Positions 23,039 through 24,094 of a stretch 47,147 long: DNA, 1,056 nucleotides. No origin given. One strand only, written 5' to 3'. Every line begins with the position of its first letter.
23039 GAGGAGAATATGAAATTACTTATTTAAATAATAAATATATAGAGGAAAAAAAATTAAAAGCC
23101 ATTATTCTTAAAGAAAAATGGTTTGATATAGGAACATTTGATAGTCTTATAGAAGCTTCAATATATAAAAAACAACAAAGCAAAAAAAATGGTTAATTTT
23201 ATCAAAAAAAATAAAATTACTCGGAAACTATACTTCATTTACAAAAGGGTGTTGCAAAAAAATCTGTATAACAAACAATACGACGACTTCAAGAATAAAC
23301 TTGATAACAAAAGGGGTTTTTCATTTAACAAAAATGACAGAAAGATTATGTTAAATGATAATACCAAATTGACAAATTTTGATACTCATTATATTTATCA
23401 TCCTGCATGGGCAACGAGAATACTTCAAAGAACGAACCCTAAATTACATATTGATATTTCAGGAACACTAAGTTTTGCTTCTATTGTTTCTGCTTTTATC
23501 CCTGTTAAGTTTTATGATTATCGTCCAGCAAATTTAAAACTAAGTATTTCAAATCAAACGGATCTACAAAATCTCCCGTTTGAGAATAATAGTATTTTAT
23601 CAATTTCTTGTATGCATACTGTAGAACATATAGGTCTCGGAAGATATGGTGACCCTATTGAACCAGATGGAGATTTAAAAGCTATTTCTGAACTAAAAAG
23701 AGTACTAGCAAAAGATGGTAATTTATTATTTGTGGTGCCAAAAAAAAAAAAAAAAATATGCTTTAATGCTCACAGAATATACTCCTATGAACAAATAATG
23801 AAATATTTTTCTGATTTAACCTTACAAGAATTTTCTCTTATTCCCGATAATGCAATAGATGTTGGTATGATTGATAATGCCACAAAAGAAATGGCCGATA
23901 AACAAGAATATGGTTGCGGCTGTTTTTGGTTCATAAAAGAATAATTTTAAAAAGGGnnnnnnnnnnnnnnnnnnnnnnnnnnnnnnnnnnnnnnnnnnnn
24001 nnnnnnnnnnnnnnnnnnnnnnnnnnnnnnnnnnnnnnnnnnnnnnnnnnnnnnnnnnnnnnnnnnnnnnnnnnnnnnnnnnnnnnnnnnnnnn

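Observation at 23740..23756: A17 homopolymer in frame inside a methyltransferase gene: candidate phase-variation switch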

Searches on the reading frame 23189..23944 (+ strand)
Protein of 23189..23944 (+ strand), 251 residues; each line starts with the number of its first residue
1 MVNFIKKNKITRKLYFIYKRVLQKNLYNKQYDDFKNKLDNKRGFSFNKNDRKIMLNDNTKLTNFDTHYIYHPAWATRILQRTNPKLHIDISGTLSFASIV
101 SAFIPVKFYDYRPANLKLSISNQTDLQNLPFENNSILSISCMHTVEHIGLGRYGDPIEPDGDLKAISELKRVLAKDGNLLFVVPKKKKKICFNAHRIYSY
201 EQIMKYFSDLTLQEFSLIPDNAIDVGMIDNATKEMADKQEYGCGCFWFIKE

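Call 5: search_protein_families(library=pfam, proteins=[window:23189-23941:+], max_evalue=0.01)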
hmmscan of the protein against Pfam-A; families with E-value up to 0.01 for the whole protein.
window:23189-23941:+ (251 aa): 2 families
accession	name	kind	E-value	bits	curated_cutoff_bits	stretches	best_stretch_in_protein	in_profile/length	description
PF03269.20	DUF268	-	1.2e-13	51.8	25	1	140-203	67-130/176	Caenorhabditis protein of unknown function, DUF268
PF08241.18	Methyltransf_11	-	0.00058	20.9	21.2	1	122-181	47-95/95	Methyltransferase domain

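Call 7: find_homologous_proteins(query=window:23189-23941:+, max_evalue=0.00001)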
Query window:23189-23941:+ (251 aa): 7911 proteins with E <= 0.00001 among 8000 candidates; the best 120 are listed.
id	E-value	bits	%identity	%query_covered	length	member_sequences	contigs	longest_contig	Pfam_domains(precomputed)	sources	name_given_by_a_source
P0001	8.9e-131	453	100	79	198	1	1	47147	PF03269.21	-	-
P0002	9.1e-114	397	69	99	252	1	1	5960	PF03269.21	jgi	jgi:hypothetical protein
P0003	2.8e-110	386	68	99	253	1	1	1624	PF03269.21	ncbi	-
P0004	6.5e-108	378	65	94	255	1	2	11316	PF03269.21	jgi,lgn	-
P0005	4.2e-102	359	66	95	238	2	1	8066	PF03269.21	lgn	-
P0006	1.9e-99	350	65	96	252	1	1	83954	PF03269.21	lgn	-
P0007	2.0e-96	340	67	90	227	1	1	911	PF03269.21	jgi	-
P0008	1.9e-95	337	65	92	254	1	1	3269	PF03269.21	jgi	jgi:hypothetical protein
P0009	5.0e-95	336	64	100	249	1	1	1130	PF03269.21,PF08241.19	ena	-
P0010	8.9e-95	335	60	100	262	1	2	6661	PF03269.21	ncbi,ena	-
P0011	1.6e-94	334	68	86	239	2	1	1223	PF03269.21,PF08241.19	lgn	-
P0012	6.8e-94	332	68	90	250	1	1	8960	PF03269.21,PF08241.19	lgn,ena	-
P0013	7.1e-94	332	67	89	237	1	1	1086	PF03269.21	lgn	-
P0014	1.3e-93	331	60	97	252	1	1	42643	PF03269.21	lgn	-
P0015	2.1e-93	331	70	85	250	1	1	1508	PF03269.21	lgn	-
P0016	2.2e-93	331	62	96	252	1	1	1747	PF03269.21,PF08241.19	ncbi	ncbi:MAG TPA: DUF268 domain-containing protein [Candidatus Paceibacterota bacterium]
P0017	3.6e-93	330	67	87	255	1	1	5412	PF03269.21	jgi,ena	jgi:hypothetical protein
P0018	4.3e-93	330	68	85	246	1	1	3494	PF03269.21,PF08241.19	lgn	-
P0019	5.3e-93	329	62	100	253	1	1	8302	PF03269.21,PF08241.19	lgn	-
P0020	6.3e-93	329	62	96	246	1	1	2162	PF03269.21,PF08241.19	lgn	-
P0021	9.1e-93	329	64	94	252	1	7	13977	PF03269.21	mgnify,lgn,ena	mgnify:CR=1 FL=1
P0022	1.2e-92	328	66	90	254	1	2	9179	PF03269.21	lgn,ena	-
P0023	2.4e-92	327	71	80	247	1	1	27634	PF03269.21,PF08241.19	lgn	-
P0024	3.1e-92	327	61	98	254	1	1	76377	PF03269.21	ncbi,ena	-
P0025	3.8e-92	326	61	97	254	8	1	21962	PF03269.21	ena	-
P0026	5.7e-92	326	64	90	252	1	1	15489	PF03269.21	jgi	jgi:SAM-dependent methyltransferase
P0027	7.6e-92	325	62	98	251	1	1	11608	PF03269.21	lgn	-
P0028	8.5e-92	325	65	89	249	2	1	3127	PF03269.21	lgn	-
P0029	9.4e-92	325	64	94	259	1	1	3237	PF03269.21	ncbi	-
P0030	1.2e-91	325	62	100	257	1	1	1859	PF03269.21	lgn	-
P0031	2.6e-91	324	66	86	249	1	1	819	PF03269.21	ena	-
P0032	3.4e-91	323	65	94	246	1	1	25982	PF03269.21,PF08241.19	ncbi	ncbi:MAG: DUF268 domain-containing protein [Minisyncoccia bacterium]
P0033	4.0e-91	323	62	91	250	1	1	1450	PF03269.21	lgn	-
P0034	5.1e-91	323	58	93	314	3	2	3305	PF03269.21,PF08241.19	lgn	-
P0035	9.3e-91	322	62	93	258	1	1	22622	PF03269.21,PF08241.19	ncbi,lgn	-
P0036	1.0e-90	322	62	100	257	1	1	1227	PF03269.21,PF08241.19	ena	-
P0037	1.0e-90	322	61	89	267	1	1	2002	PF03269.21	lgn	-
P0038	1.2e-90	322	62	93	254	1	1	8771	PF03269.21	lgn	-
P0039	1.5e-90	321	66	88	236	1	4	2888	PF03269.21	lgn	-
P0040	1.8e-90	321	60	94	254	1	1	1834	PF03269.21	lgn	-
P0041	2.1e-90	321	55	98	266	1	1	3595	PF03269.21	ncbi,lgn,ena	-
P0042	2.1e-90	321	65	87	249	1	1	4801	PF03269.21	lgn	-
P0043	2.2e-90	321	61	93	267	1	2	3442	PF03269.21,PF08241.19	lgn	-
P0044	3.2e-90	320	62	98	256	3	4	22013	PF03269.21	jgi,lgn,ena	-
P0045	3.5e-90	320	62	98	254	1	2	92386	PF03269.21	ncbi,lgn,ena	-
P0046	3.9e-90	320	61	93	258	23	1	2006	PF03269.21,PF08241.19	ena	-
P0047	4.0e-90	320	60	100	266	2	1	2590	PF03269.21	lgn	-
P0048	5.4e-90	319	60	94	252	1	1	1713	PF03269.21,PF08241.19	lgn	-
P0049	5.4e-90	319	59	99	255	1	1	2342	PF03269.21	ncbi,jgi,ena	-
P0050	6.1e-90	319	56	99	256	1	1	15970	PF03269.21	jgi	jgi:SAM-dependent methyltransferase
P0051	6.9e-90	319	64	87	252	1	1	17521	PF03269.21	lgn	-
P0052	7.3e-90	319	59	100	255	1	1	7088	PF03269.21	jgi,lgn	-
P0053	8.4e-90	319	59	98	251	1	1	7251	PF03269.21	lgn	-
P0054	9.0e-90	319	58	96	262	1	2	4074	PF03269.21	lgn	-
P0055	1.2e-89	318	62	91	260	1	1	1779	PF03269.21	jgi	jgi:SAM-dependent methyltransferase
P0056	1.2e-89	318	60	99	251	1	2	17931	PF03269.21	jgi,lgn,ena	jgi:predicted SAM-dependent methyltransferase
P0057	2.3e-89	317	63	95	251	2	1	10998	PF03269.21,PF08241.19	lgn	-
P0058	3.1e-89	317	62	93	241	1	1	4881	PF03269.21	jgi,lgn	-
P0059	3.3e-89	317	63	92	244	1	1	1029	PF03269.21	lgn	-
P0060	3.6e-89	317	64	84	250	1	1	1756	PF03269.21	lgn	-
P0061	3.9e-89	317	59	93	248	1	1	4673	PF03269.21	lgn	-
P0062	4.1e-89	317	63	92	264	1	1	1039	PF03269.21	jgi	jgi:SAM-dependent methyltransferase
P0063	4.7e-89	316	64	89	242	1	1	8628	PF03269.21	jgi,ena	-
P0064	6.7e-89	316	59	96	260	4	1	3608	PF03269.21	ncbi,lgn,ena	ncbi:MAG: DUF268 domain-containing protein [Patescibacteria group bacterium]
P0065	7.2e-89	316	58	97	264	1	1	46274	PF03269.21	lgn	-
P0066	8.9e-89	315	64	89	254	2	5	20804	PF03269.21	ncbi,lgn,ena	-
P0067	9.3e-89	315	60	100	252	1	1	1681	PF03269.21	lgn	-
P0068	9.9e-89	315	65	86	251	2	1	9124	PF03269.21,PF08241.19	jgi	jgi:SAM-dependent methyltransferase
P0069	1.2e-88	315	67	83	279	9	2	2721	PF03269.21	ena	-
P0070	1.3e-88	315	67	85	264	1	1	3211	PF03269.21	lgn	-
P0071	1.6e-88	315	64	88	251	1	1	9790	PF03269.21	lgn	-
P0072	1.9e-88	314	56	97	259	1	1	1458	PF03269.21,PF08241.19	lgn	-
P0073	2.0e-88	314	59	95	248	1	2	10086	PF03269.21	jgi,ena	jgi:hypothetical protein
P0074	2.1e-88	314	60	97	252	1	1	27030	PF03269.21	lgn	-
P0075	2.2e-88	314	59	93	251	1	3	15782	PF03269.21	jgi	jgi:ubiquinone/menaquinone biosynthesis C-methylase UbiE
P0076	3.4e-88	314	59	100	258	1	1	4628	PF03269.21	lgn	-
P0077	3.5e-88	314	63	92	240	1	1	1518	PF03269.21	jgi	jgi:hypothetical protein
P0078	3.5e-88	313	66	86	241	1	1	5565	PF03269.21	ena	-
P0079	3.7e-88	313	63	86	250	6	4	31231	PF03269.21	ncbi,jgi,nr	ncbi:MAG: hypothetical protein US00_C0009G0017 [Candidatus Nomurabacteria bacterium GW2011_GWF2_36_1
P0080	4.0e-88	313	65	86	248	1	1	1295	PF03269.21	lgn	-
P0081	4.1e-88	313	62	89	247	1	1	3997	PF03269.21,PF08241.19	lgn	-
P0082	4.1e-88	313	66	87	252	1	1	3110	PF03269.21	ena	-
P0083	4.7e-88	313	55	98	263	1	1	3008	PF03269.21,PF08241.19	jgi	jgi:SAM-dependent methyltransferase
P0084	4.9e-88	313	64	84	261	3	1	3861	PF03269.21,PF08241.19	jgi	jgi:SAM-dependent methyltransferase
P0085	5.4e-88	313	59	98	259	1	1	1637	PF03269.21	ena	-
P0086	5.5e-88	313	66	83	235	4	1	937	PF03269.21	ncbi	-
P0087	6.5e-88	313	68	83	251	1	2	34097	PF03269.21,PF08241.19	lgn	-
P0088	6.5e-88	313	64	89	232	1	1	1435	PF03269.21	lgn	-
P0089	6.8e-88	313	63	88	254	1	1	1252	PF03269.21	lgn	-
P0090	8.1e-88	312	61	89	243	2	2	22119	PF03269.21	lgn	-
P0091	8.2e-88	312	58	99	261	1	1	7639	PF03269.21,PF08241.19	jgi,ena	-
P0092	8.3e-88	312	57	100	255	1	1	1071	PF03269.21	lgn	-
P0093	8.6e-88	312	59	95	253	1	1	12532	PF03269.21,PF08241.19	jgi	-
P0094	8.7e-88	312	69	78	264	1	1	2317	PF03269.21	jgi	jgi:SAM-dependent methyltransferase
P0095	9.3e-88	312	62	94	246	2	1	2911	PF03269.21,PF08241.19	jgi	-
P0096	1.1e-87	312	57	99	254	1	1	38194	PF03269.21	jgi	jgi:hypothetical protein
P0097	1.1e-87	312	68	82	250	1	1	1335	PF03269.21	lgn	-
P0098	1.4e-87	311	58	98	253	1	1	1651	PF03269.21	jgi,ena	-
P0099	1.5e-87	311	57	96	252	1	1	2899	PF03269.21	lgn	-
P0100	1.7e-87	311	59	99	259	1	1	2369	PF03269.21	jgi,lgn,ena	-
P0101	1.7e-87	311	65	85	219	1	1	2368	PF03269.21,PF08241.19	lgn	-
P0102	1.7e-87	311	65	82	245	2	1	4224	PF03269.21,PF08241.19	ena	-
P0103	1.7e-87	311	58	94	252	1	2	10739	PF03269.21,PF08241.19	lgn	-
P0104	1.8e-87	311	67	80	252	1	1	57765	PF03269.21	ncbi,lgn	-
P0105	2.0e-87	311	59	94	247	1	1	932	PF03269.21,PF08241.19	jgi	jgi:SAM-dependent methyltransferase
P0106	2.1e-87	311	58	98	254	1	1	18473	PF03269.21,PF08241.19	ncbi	-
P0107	2.1e-87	311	63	88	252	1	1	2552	PF03269.21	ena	-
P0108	2.2e-87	311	59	97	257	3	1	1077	PF03269.21,PF08241.19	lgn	-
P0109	2.3e-87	311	61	93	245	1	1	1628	PF03269.21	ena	-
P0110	2.3e-87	311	57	98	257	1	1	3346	PF03269.21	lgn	-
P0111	2.8e-87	311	60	91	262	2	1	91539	PF03269.21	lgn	-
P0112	2.8e-87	311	58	95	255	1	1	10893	PF03269.21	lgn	-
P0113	2.9e-87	310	61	90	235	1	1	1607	PF03269.21,PF08241.19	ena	-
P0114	3.1e-87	310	63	88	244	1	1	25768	PF03269.21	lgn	-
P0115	3.1e-87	310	58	98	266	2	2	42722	PF03269.21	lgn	-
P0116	3.4e-87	310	60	96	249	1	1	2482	PF03269.21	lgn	-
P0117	3.7e-87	310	65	88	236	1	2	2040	PF03269.21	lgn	-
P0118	4.0e-87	310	65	84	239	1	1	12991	PF03269.21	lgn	-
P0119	4.0e-87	310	65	84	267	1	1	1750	PF03269.21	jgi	-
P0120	4.3e-87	310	62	89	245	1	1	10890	PF03269.21,PF08241.19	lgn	-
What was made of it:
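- On Simple-sequence-repeat contingency locus (phase-variable gene): The closest homologue is 69% identical (call 7).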

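Call 11: find_encoding_contigs(protein=P0002, flank=3000, max_places=3)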
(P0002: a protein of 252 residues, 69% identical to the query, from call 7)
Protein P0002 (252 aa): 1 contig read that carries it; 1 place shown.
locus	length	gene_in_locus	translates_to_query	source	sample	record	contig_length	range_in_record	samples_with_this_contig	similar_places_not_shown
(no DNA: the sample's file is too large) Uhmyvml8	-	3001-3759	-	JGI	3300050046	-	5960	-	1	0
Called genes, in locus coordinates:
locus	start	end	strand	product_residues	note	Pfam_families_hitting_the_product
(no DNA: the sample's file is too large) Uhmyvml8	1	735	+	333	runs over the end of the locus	-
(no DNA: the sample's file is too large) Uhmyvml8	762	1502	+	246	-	PF00483:NTP_transferase, PF12804:NTP_transf_3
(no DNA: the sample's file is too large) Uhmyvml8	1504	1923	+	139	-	PF05523:FdtA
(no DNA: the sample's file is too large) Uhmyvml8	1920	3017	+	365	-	PF01041:DegT_DnrJ_EryC1, PF00266:Aminotran_5 (weak), PF01053:Cys_Met_Meta_PP (weak)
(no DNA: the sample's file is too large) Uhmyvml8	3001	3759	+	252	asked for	PF03269:DUF268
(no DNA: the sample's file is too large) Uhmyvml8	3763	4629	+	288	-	PF01531:Glyco_transf_11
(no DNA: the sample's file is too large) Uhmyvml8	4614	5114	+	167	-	?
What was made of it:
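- Tried and rejected: The DNA for the closest homologue, P0002, is unavailable (call 11).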

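Call 12: find_encoding_contigs(protein=P0003, flank=3000, max_places=3)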
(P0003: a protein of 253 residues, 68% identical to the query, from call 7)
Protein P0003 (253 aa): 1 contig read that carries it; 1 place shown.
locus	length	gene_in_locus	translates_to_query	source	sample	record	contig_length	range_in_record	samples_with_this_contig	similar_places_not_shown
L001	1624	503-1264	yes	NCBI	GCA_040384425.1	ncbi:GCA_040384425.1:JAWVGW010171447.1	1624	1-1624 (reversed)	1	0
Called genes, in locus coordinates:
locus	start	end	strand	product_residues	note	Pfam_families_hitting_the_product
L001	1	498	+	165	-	?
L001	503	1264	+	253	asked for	PF03269:DUF268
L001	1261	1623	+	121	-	?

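Call 13: find_encoding_contigs(protein=P0004, flank=5000, max_places=2)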
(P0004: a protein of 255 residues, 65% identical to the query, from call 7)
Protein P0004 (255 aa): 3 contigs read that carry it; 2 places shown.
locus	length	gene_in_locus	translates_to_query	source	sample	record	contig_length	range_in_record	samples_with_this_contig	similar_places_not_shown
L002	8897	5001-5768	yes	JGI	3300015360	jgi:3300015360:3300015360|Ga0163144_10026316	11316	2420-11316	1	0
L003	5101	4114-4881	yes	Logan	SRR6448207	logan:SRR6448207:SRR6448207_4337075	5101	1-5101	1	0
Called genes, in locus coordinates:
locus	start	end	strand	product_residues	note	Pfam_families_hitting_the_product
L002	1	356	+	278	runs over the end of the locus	PF01061:ABC2_membrane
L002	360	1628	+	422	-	PF00005:ABC_tran, PF13304:AAA_21 (faint)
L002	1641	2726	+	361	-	PF00852:Glyco_transf_10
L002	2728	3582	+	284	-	PF01370:Epimerase, PF16363:GDP_Man_Dehyd (faint)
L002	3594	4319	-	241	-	PF13578:Methyltransf_24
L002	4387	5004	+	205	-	-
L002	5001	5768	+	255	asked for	PF03269:DUF268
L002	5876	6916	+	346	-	PF01073:3Beta_HSD (weak), PF01370:Epimerase, PF16363:GDP_Man_Dehyd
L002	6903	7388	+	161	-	PF00293:NUDIX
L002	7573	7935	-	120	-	PF00293:NUDIX (faint)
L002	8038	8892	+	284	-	PF01531:Glyco_transf_11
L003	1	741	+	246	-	?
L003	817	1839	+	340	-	PF00852:Glyco_transf_10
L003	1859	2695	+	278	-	PF01370:Epimerase, PF16363:GDP_Man_Dehyd (faint)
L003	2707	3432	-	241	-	PF13578:Methyltransf_24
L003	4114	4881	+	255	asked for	PF03269:DUF268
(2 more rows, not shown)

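Call 14: find_encoding_contigs(protein=P0005, flank=5000, max_places=2)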
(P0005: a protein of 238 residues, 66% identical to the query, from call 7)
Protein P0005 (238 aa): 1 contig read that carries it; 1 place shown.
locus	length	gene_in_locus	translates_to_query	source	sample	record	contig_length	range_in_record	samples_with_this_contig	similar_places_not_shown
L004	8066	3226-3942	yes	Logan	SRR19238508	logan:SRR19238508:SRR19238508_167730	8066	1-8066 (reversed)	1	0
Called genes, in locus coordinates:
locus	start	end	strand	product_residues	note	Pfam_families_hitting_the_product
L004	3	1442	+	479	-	?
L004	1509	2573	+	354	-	PF00852:Glyco_transf_10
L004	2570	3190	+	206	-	-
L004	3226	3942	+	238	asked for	PF03269:DUF268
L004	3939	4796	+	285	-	PF01531:Glyco_transf_11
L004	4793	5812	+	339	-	PF00535:Glycos_transf_2, PF10111:Glyco_tranf_2_2, PF13641:Glyco_tranf_2_3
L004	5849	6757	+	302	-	PF01370:Epimerase, PF02719:Polysacc_synt_2 (faint), PF04321:RmlD_sub_bind, PF05368:NmrA (weak), PF01073:3Beta_HSD, PF07993:NAD_binding_4 (faint), PF13460:NAD_binding_10, PF16363:GDP_Man_Dehyd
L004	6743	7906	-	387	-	PF00534:Glycos_transf_1, PF13692:Glyco_trans_1_4, PF13524:Glyco_trans_1_2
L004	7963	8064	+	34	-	?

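Call 15: find_encoding_contigs(protein=P0006, flank=10000, max_places=2)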
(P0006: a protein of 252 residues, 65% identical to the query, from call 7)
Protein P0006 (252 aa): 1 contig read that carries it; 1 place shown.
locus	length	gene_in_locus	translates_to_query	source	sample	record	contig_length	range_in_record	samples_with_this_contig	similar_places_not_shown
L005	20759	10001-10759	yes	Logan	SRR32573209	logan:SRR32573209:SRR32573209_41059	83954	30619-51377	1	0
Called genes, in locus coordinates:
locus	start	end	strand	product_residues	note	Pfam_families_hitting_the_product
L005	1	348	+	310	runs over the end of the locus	PF01370:Epimerase, PF02719:Polysacc_synt_2 (faint), PF04321:RmlD_sub_bind, PF16363:GDP_Man_Dehyd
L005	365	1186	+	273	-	PF01061:ABC2_membrane, PF12698:ABC2_membrane_3 (weak)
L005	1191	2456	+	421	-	PF00005:ABC_tran, PF13304:AAA_21 (faint)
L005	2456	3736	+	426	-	PF08421:Methyltransf_13 (faint), PF13489:Methyltransf_23, PF08484:Methyltransf_14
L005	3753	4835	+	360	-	PF00852:Glyco_transf_10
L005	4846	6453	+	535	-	PF13489:Methyltransf_23 (faint), PF08241:Methyltransf_11 (faint), PF08242:Methyltransf_12 (weak), PF13649:Methyltransf_25 (faint), PF05050:Methyltransf_21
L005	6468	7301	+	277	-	PF13578:Methyltransf_24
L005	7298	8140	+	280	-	-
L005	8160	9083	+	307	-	PF07021:MetW, PF13489:Methyltransf_23, PF13847:Methyltransf_31, PF08241:Methyltransf_11 (weak), PF08242:Methyltransf_12 (weak), PF13649:Methyltransf_25 (faint)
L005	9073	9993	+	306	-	PF00535:Glycos_transf_2, PF10111:Glyco_tranf_2_2, PF13641:Glyco_tranf_2_3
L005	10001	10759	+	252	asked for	PF03269:DUF268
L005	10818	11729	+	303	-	PF01531:Glyco_transf_11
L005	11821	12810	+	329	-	PF01073:3Beta_HSD (weak), PF01370:Epimerase, PF16363:GDP_Man_Dehyd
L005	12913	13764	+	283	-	PF01531:Glyco_transf_11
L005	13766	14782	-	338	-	PF00535:Glycos_transf_2, PF10111:Glyco_tranf_2_2, PF13506:Glyco_transf_21 (faint), PF13641:Glyco_tranf_2_3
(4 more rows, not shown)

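Call 17: find_related_loci(query=A1, collection=genome_contigs, flank=10000)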
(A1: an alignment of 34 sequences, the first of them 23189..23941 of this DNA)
Query A1 (251 aa) in genome_contigs; peptide patterns used: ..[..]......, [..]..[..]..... (x = any residue, [..] = any of these).
600 stretches matched a pattern (row limit reached: there are more); 584 encode a relative of the query (tblastn E <= 1e-3); the best 80 are kept; 80 distinct loci.
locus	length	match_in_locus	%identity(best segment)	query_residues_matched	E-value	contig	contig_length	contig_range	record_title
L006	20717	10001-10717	61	8-251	2e-96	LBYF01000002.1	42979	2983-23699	MAG: Parcubacteria group bacterium GW2011_GWA2_40_14 UT81_C0002, whole genome shotgun sequence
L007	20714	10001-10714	65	16-250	3e-96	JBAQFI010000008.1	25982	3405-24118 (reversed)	MAG: Minisyncoccia bacterium isolate MFD12003_ilm_asm_bin45 k127_195691, whole genome shotgun sequence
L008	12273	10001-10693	57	18-251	5e-95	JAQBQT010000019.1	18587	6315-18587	MAG: Candidatus Parcubacteria bacterium isolate RYN_380 scaffold_299248, whole genome shotgun sequence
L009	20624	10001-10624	67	44-250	1e-91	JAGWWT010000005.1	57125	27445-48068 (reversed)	MAG: Patescibacteria group bacterium isolate REEB45 contig-150_526, whole genome shotgun sequence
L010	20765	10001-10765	56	3-251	3e-91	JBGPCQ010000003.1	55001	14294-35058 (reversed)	MAG: Geobacteraceae bacterium isolate OBJ_0618_050_45 k141_1114606_length_55001_cov_20.2929, whole genome shotgun sequen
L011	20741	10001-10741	56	5-250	1e-90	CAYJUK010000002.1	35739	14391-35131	MAG TPA_asm: uncultured Planctomycetales bacterium isolate ERP125453_co1_189 genome assembly, contig: NODE_936_length_35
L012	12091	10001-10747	55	5-251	1e-89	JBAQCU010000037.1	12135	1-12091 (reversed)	MAG: Minisyncoccia bacterium isolate MFD12004_ilm_asm_bin23 k127_165237, whole genome shotgun sequence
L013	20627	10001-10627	63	44-250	1e-89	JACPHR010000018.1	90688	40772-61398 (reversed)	MAG: Candidatus Taylorbacteria bacterium isolate NC_groundwater_419_Ag_B-0.1um_49_17 GD18-4_B1_scaffold_679186, whole ge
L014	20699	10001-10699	57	17-250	1e-89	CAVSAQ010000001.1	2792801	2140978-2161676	MAG: uncultured Acidobacteriota bacterium isolate MFD05747.bin.1.115 genome assembly, contig: contig_107, whole genome s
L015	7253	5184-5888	58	19-250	2e-89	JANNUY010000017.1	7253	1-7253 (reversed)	MAG: Acidobacteriota bacterium isolate VAR_35_concoct_282_sub VAR_35_k141_813557, whole genome shotgun sequence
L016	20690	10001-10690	55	22-250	3e-89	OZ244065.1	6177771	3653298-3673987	MAG: Capsulimonadaceae bacterium isolate b96f50d5-ec74-4825-8ec0-1eb044643813 genome assembly, chromosome: 1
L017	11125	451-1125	57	13-250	8e-89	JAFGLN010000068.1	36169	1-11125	MAG: Deltaproteobacteria bacterium isolate Zod_Metabat.402 k87_7340742, whole genome shotgun sequence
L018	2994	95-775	60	27-250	2e-90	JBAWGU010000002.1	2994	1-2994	MAG: Pyrinomonadaceae bacterium isolate MFD04555_ilm_asm_bin4 k127_45, whole genome shotgun sequence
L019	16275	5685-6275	66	54-248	8e-89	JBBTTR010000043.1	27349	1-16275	MAG: Patescibacteria group bacterium isolate H52-bin007_1 H52_bin007_1_000000000043, whole genome shotgun sequence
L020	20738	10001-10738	55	3-250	7e-89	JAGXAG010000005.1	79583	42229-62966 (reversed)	MAG: Patescibacteria group bacterium isolate REEB71 contig-150_235, whole genome shotgun sequence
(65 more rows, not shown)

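Call 18: search_solved_structures(query=A1, max_evalue=1, show_alignments=2)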
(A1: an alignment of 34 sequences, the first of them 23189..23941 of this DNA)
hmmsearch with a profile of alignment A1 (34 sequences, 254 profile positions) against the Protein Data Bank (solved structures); distinct sequences matched with E-value up to 1: 0.
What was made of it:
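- Tried and rejected: The PDB profile search gave 0 hits (call 18).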

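Call 31: predict_structure(alignment_id=A1)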
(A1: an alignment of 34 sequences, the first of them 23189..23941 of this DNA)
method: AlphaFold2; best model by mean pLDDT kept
length: 251 residues; sequences in the alignment: 34
mean_pLDDT: 85.8   pTM: 0.85
mean pLDDT of the five models: 85.8, 85.8, 84.6, 83.9, 80.9
residues with pLDDT >= 90: 140; 70-90: 79; 50-70: 19; < 50: 13
segments of 3 or more residues with pLDDT < 50: 58-64, 113-118
pLDDT, mean of each block of 10 residues (from residue 1): 80 89 91 92 82 60 61 92 94 71 88 52 77 97 90 83 95 98 90 91 97 96 92 92 95 91
secondary structure, 60 per line:
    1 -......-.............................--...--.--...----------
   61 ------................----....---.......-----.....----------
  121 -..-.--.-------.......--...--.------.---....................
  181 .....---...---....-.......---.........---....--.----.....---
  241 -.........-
elements in order: H2-7 H9-37 H67-82 E87-90 H94-100 E106-110 E136-142 H161-172 E173-185 E189-191 E195-198 H200-206 E210-218 H222-225 H233-237 E242-250
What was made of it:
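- On DUF268 (PF03269) class-I SAM-dependent methyltransferase: AF2 pLDDT 85.8, pTM 0.85 (call 31).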
